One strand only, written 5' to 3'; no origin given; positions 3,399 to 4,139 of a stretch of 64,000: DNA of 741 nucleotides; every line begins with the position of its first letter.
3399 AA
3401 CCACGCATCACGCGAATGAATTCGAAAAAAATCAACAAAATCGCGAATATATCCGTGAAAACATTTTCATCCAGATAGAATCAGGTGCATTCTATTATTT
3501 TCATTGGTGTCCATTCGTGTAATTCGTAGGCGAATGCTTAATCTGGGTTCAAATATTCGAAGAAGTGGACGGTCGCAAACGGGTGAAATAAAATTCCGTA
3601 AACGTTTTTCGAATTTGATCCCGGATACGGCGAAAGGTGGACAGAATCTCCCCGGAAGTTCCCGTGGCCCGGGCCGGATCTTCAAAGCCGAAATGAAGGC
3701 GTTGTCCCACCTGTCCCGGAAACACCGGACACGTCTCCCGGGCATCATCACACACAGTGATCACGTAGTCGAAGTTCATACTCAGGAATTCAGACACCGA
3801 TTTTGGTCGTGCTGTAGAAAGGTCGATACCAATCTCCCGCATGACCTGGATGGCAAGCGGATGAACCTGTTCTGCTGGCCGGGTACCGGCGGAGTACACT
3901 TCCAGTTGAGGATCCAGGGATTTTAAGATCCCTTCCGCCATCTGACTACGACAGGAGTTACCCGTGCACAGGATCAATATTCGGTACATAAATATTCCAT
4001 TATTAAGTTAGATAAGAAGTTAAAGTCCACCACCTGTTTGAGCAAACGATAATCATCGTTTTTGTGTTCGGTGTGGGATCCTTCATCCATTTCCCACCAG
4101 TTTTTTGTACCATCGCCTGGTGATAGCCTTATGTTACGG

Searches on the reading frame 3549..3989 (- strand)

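Call 46: search_protein_families(library=pfam, max_evalue=0.01, proteins=[window:3549-3989:-])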
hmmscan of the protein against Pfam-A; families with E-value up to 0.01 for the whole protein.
window:3549-3989:- (146 aa): 1 family
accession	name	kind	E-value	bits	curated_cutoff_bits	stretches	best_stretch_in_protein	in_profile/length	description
PF01451.26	LMWPc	-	2.1e-23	83.6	23.2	1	4-133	1-143/144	Low molecular weight phosphotyrosine protein phosphatase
